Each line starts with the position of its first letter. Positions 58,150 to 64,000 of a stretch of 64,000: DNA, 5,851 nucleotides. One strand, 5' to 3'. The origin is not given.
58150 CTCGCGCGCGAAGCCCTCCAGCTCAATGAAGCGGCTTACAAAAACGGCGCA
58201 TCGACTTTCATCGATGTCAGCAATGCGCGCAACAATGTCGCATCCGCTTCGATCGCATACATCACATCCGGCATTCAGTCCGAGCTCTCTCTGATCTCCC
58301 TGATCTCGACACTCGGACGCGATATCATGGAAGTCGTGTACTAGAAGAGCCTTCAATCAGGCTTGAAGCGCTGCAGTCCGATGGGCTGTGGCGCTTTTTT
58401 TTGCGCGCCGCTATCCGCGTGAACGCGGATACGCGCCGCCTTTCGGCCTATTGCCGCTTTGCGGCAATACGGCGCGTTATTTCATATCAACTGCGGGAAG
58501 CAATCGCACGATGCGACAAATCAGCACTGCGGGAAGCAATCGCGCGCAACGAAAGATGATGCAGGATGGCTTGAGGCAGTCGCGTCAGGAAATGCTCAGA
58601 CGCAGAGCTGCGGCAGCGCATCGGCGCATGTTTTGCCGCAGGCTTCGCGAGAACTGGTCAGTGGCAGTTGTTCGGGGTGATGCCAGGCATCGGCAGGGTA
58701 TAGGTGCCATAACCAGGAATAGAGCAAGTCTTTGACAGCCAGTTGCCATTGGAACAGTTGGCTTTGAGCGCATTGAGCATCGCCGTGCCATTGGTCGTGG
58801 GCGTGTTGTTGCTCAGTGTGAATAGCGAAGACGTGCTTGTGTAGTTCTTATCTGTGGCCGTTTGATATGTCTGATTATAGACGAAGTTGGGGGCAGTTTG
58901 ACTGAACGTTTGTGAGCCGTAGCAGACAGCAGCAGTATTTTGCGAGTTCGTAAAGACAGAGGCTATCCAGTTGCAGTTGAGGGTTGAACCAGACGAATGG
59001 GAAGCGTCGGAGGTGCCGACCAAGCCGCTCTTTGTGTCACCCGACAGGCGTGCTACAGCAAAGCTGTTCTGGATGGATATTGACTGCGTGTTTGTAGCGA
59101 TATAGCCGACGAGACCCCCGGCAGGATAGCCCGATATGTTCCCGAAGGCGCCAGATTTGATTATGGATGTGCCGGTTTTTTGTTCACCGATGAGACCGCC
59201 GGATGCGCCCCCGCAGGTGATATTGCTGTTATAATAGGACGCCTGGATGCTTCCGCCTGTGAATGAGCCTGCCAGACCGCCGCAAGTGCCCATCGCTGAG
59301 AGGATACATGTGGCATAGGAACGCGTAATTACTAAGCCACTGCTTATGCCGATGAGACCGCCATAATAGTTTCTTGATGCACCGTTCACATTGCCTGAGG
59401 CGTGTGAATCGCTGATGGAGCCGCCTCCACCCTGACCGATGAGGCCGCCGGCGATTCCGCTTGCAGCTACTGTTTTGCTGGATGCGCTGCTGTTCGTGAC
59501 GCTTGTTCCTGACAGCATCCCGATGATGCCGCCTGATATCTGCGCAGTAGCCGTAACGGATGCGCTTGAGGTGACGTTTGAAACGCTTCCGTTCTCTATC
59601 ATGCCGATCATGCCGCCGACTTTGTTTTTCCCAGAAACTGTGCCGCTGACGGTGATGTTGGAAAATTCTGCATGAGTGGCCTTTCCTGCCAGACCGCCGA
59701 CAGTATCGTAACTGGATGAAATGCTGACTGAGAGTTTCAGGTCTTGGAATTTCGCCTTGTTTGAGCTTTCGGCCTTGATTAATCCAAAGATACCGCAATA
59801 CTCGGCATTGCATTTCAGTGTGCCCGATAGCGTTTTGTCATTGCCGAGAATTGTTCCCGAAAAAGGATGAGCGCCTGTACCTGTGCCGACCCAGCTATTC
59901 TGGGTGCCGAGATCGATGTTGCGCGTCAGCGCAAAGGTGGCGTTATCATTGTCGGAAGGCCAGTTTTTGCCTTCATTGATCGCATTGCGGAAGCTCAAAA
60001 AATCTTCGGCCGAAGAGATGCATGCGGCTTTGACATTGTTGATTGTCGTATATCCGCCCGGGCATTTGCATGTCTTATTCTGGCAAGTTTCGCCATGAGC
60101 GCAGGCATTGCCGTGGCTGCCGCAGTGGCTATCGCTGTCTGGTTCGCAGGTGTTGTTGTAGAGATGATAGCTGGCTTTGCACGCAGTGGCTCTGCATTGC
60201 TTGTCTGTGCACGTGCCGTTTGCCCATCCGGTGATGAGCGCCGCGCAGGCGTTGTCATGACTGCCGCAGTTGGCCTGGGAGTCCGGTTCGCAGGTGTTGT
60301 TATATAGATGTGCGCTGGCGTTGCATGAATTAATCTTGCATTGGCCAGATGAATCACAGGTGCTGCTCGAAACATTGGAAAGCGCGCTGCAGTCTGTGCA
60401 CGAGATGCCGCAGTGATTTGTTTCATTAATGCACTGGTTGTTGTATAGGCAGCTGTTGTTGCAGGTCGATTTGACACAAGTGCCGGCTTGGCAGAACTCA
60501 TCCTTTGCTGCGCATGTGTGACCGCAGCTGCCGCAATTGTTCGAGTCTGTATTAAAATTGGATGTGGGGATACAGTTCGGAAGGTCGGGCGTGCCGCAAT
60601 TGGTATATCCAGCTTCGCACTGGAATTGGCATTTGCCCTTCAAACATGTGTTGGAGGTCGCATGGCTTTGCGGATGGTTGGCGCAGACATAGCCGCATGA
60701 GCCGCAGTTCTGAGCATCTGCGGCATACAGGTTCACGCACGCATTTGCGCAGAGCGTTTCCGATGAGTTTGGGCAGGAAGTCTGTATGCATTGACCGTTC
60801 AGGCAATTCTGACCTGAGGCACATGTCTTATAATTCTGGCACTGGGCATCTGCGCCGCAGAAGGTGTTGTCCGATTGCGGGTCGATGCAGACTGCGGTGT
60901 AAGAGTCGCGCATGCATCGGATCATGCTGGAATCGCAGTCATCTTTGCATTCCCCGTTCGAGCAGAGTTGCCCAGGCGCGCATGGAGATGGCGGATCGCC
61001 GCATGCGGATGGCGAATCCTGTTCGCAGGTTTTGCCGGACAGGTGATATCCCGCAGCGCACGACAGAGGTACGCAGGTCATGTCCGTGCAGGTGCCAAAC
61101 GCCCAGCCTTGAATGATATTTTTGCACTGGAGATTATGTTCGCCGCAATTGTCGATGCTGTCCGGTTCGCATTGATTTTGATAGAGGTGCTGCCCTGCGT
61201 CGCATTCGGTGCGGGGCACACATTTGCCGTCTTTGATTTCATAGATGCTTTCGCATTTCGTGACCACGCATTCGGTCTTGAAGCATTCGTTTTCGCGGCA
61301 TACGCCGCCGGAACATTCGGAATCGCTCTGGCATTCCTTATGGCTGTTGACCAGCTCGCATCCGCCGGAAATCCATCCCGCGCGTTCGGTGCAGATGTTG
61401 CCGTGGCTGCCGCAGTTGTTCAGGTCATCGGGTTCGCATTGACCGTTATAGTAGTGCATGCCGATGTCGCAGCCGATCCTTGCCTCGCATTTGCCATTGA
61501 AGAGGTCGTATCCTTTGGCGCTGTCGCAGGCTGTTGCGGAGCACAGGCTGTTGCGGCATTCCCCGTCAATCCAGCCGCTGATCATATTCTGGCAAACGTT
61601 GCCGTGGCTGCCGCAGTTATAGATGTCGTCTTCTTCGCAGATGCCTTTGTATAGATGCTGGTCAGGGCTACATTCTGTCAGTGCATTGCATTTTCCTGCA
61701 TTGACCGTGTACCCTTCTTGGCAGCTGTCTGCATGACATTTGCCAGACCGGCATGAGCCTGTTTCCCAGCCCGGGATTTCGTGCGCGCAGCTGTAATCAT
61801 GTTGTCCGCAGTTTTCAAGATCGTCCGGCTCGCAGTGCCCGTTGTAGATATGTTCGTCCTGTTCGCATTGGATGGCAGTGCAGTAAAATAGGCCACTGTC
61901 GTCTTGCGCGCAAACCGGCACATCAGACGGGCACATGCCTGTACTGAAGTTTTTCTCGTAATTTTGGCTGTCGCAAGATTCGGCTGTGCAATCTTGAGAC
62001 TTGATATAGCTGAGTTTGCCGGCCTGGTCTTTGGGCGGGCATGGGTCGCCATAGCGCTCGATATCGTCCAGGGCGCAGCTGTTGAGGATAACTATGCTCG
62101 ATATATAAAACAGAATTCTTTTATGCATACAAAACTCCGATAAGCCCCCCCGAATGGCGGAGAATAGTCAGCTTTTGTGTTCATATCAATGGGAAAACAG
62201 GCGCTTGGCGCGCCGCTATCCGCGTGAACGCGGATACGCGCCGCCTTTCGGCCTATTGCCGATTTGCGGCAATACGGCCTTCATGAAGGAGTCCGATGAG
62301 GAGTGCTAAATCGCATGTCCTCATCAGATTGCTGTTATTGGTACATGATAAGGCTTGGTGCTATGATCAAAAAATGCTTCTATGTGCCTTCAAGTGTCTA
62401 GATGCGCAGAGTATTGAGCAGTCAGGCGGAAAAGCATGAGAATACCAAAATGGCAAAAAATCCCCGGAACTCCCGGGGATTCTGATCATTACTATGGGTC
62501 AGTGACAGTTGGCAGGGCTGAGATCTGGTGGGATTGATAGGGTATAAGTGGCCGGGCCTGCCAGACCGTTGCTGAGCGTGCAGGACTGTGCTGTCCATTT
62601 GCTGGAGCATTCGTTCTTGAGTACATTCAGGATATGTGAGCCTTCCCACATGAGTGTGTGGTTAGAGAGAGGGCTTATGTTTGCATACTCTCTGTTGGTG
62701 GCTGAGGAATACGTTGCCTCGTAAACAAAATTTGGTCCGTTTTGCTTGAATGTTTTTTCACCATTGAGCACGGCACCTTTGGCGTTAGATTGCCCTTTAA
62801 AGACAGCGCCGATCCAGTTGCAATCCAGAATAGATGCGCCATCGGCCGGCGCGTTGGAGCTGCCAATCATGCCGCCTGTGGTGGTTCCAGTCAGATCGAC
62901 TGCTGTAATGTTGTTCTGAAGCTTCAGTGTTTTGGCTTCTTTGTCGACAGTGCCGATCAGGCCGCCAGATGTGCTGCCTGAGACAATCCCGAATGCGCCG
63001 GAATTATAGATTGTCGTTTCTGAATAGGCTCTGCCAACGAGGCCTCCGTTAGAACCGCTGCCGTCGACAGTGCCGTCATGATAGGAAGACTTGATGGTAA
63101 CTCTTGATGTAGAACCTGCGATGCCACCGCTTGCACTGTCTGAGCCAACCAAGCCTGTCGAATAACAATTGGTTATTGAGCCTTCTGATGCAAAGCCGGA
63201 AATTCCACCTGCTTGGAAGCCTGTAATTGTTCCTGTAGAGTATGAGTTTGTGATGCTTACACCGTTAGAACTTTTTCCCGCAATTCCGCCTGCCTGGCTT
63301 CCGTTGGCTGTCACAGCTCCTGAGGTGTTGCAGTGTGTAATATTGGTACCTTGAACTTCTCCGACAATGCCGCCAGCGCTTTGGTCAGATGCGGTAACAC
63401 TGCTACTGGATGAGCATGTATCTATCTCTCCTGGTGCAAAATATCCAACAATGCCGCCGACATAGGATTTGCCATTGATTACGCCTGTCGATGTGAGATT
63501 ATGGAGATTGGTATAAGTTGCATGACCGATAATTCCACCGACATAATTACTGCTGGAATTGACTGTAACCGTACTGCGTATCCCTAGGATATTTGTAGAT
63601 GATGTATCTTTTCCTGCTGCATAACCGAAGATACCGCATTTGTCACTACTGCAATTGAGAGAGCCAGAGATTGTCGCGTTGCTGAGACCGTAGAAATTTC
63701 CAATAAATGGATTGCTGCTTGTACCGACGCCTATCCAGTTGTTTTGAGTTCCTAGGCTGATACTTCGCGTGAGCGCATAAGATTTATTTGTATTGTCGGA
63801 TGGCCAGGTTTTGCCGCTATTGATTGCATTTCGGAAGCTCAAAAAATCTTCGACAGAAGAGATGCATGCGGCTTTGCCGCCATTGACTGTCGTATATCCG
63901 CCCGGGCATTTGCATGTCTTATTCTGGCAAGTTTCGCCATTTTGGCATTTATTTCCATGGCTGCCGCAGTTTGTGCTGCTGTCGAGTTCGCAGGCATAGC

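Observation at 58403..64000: Tandem duplication of a Cys-rich/GLUG lipoprotein gene together with its 3' double-hairpin element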

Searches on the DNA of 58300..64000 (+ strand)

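Call 15: search_dna_similar(query=window:58300-64000:+, collection=plasmids, mode=near)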
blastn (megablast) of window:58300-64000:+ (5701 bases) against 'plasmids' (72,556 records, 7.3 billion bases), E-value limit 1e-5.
No match.
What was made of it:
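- Tried and rejected: No match (call 15).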

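Call 60: build_rna_model(alignment_id=A3, structure=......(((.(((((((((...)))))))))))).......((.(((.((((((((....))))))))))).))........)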
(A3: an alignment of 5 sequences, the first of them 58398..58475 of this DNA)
Model R1 built from alignment A3 (5 sequences, 82 columns); structure: as given.
model positions 74; base pairs 25; branch points 1; effective number of sequences 1.69; information 0.764 bits per position. Calibrated on 0.2 Mb of random sequence (short: E-values are rough).
structure used (alignment columns):
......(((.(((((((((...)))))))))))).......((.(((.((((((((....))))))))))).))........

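Call 61: search_with_rna_model(model_id=R1, sources=[window, L002, L003, L008, L009, L010, L011, L012, L013, L014, L015, L016, L017, L018, L019, L020, L021, L022, L023, L024, L025, L026, L027, L028, L029, L030, L031, L032, L033, L034, L035, L036, L037, L038, L039, L040, L041, L042, L043, L044, L045, L046, L047, L048, L049, L050, L051, L052, L053, L054, L055, L056, L057, L058, L059, L060, L061, L062], max_evalue=1, show_alignments=0)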
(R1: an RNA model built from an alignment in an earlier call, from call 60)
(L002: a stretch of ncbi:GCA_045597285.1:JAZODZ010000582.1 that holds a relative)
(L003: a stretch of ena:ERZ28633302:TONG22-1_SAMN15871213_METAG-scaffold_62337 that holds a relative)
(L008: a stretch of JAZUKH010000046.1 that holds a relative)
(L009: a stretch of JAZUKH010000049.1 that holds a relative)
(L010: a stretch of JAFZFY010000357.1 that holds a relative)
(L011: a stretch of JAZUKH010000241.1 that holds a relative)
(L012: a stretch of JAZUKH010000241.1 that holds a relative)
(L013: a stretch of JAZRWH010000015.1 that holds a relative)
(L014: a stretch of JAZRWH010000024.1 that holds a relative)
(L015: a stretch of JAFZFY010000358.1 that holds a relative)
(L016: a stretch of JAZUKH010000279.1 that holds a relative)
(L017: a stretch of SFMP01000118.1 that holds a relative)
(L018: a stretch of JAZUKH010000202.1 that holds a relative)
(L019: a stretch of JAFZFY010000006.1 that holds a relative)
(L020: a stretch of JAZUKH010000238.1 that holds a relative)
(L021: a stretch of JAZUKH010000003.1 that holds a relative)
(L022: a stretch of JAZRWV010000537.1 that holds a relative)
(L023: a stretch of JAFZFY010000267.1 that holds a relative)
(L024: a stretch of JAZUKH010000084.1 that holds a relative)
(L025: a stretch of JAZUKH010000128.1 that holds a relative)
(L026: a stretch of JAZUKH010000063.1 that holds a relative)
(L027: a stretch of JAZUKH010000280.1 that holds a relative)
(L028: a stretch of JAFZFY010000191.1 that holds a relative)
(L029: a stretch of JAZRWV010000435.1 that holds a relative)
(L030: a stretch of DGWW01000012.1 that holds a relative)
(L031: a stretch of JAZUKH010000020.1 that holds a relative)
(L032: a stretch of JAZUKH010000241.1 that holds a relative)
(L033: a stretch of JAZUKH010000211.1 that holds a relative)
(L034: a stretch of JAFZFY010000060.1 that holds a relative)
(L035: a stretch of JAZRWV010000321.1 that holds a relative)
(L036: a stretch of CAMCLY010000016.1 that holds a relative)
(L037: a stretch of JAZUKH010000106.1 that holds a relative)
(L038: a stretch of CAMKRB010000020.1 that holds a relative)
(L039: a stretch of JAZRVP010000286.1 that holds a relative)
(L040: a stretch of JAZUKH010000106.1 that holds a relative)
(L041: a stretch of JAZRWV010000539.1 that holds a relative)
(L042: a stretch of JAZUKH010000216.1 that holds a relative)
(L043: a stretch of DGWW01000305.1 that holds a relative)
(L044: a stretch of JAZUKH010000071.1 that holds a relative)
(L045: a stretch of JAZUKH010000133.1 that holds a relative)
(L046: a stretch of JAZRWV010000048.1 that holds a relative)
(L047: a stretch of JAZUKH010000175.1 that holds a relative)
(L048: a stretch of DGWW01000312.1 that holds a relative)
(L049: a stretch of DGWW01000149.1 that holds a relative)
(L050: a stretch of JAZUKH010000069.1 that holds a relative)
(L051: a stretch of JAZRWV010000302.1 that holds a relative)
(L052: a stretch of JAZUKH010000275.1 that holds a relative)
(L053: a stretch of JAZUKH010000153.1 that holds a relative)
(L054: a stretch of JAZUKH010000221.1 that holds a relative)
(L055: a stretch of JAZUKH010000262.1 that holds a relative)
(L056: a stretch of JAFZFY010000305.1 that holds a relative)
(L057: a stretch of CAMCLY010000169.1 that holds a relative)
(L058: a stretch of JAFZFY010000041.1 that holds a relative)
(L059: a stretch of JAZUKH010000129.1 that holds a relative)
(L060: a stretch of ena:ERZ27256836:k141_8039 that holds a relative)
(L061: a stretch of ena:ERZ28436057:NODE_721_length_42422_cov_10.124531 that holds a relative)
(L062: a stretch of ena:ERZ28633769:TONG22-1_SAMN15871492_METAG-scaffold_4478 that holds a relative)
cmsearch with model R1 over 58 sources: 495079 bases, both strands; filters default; matches with E-value up to 1: 89.
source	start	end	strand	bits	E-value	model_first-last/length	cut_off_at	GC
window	58400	58475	-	93.3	3.9e-18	1-74/74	no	0.66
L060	17480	17555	+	93.3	3.9e-18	1-74/74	no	0.66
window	62205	62280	-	92.9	4.8e-18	1-74/74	no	0.64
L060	13675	13750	+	92.9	4.8e-18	1-74/74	no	0.64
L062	136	209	+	85.7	2e-16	1-74/74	no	0.69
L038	3186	3258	-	81.6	1.6e-15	1-74/74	no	0.67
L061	5024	5093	+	81.2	2e-15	1-74/74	no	0.61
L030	2282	2349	+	47.8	4.9e-08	1-74/74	no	0.54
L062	4911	4976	+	47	7.4e-08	1-74/74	no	0.7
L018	1041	1111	-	41.7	1.1e-06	1-74/74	no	0.62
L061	10485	10552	+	41.5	1.2e-06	1-74/74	no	0.69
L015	3641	3708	+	38.7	5.1e-06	1-74/74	no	0.69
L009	2466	2532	+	37.7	8.6e-06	1-74/74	no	0.64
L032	3358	3437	+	35.2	3.1e-05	1-74/74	no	0.66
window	51468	51533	+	34.3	4.8e-05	1-74/74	no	0.67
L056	994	1059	-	33.4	7.9e-05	1-74/74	no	0.67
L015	91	163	+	32.9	9.9e-05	1-74/74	no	0.7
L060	3382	3452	+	32.9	0.0001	1-74/74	no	0.69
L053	1390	1461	-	30.5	0.00034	1-74/74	no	0.65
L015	1532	1597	-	28.4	0.00099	1-74/74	no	0.62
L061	352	404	+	27.1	0.002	1-74/74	no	0.72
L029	1439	1539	-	26.9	0.0021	1-74/74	no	0.59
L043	1399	1474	+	26.8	0.0022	1-74/74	no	0.55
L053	1191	1259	+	26.8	0.0023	1-74/74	no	0.48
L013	5080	5116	-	26.5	0.0026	31-68/74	no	0.49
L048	6043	6115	+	26.2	0.0031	1-74/74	no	0.73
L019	2892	2955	+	25.5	0.0044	1-74/74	no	0.69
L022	5137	5222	-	24.5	0.0075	1-74/74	no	0.51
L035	302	374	+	23.1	0.015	1-74/74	no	0.45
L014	3634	3699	-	22.8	0.017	1-74/74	no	0.59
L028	1583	1639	+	22.4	0.021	1-74/74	no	0.61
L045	5959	6016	-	22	0.027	1-74/74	no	0.66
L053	42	81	+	21.8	0.03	1-74/74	no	0.55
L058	2352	2380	+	21.7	0.03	39-67/74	no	0.59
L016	5526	5553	-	21.4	0.036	39-67/74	no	0.68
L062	1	73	-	21.2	0.04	1-70/74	3'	0.67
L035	6878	6905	-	20.9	0.046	39-67/74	no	0.54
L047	87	144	-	20.9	0.047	1-74/74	no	0.6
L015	4809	4836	+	20.8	0.048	39-67/74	no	0.57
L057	3152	3179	-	20.8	0.048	39-67/74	no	0.57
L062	3937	4004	+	20.5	0.057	1-74/74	no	0.65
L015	1839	1905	+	20.4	0.061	1-74/74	no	0.61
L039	6424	6478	+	20.3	0.062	1-74/74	no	0.64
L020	58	123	-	20.3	0.062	1-74/74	no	0.67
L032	3283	3348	+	19.8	0.079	1-74/74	no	0.58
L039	5573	5600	-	19.5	0.094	39-67/74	no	0.54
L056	4194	4221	+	19.5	0.094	39-67/74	no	0.54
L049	1853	1922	-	19.5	0.096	1-74/74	no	0.67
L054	3103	3157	+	19.3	0.1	1-74/74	no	0.62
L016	6123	6150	+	19.1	0.11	39-67/74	no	0.54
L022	1930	1957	+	19.1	0.11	39-67/74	no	0.54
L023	6072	6099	-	19.1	0.11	39-67/74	no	0.54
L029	5129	5156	-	19.1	0.11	39-67/74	no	0.54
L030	1130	1157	-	19.1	0.11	39-67/74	no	0.54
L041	1692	1719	+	19.1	0.11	39-67/74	no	0.54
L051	2477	2504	-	19.1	0.11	39-67/74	no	0.54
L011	5087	5145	-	19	0.12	1-74/74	no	0.58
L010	4991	5018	+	18.9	0.13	39-67/74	no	0.57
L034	7921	7948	+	18.9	0.13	39-67/74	no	0.57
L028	1394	1421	-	18.7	0.14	39-67/74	no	0.61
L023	6972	7037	+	18.6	0.15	1-74/74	no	0.65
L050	3422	3473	-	18.6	0.15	1-74/74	no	0.56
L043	3907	3934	-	18.5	0.15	39-67/74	no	0.57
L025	5621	5677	-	18.5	0.16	1-74/74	no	0.63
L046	3683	3710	+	18.3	0.18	39-67/74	no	0.57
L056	6911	6944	-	17.8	0.23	36-68/74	no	0.65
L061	408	490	+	17.3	0.29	1-74/74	no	0.66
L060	17465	17510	-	17.2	0.31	1-74/74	no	0.5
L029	1612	1676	+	16.9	0.35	1-74/74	no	0.72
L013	946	1013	+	16.9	0.36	1-74/74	no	0.68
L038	3226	3291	+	16.9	0.36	1-74/74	no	0.7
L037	3556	3616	+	16.9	0.37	1-74/74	no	0.67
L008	4215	4243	-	16.8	0.38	39-67/74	no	0.59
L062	104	167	-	16.5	0.43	1-74/74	no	0.59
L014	4765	4791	+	16.5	0.43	39-67/74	no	0.56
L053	2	71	-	16.5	0.45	1-74/74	no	0.59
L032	100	159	-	16.3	0.48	1-74/74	no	0.53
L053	5430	5457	+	14.9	0.97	39-67/74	no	0.57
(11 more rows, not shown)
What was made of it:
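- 58400..58473 (-): Copy 1 of the REP-like head-to-tail double hairpin ('B' element). It lies between the convergent gene 1 and the TolC-like gene and abuts the latter's terminator. Covariance-model score 93 bits (call 61).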

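Call 62: search_with_rna_model(model_id=R1, sources=[window, L009, L015, L018, L030, L032, L038, L053, L056, L060, L061, L062], max_evalue=0.0005, make_alignment=true)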
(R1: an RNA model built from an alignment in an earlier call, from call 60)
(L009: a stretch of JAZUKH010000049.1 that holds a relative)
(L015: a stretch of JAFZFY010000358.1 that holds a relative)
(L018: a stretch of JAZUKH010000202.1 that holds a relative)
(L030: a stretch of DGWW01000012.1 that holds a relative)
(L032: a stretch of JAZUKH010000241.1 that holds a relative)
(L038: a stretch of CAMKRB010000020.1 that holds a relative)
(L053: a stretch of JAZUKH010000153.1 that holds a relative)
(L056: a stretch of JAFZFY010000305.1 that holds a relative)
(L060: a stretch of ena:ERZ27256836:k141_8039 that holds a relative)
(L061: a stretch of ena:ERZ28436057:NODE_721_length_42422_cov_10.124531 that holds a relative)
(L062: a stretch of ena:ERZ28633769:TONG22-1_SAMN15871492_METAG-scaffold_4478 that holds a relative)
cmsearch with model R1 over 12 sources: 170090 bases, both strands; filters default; matches with E-value up to 0.0005: 20.
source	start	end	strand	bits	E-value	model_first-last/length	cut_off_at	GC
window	58400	58475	-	93.3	1.3e-18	1-74/74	no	0.66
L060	17480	17555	+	93.3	1.3e-18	1-74/74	no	0.66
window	62205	62280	-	92.9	1.7e-18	1-74/74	no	0.64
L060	13675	13750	+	92.9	1.7e-18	1-74/74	no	0.64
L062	136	209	+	85.7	6.7e-17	1-74/74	no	0.69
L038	3186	3258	-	81.6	5.5e-16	1-74/74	no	0.67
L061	5024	5093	+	81.2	6.7e-16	1-74/74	no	0.61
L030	2282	2349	+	47.8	1.7e-08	1-74/74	no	0.54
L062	4911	4976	+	47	2.5e-08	1-74/74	no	0.7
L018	1041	1111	-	41.7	3.9e-07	1-74/74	no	0.62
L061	10485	10552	+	41.5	4.3e-07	1-74/74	no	0.69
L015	3641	3708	+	38.7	1.8e-06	1-74/74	no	0.69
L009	2466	2532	+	37.7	2.9e-06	1-74/74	no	0.64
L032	3358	3437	+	35.2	1.1e-05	1-74/74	no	0.66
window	51468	51533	+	34.3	1.7e-05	1-74/74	no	0.67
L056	994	1059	-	33.4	2.7e-05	1-74/74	no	0.67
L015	91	163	+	32.9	3.4e-05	1-74/74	no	0.7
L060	3382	3452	+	32.9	3.5e-05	1-74/74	no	0.69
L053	1390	1461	-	30.5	0.00012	1-74/74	no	0.65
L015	1532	1597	-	28.4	0.00034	1-74/74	no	0.62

Alignment A4: 20 matches aligned to the model, 98 columns, each read 5' to 3' on its own strand. Consensus structure (alignment columns), stored with it:
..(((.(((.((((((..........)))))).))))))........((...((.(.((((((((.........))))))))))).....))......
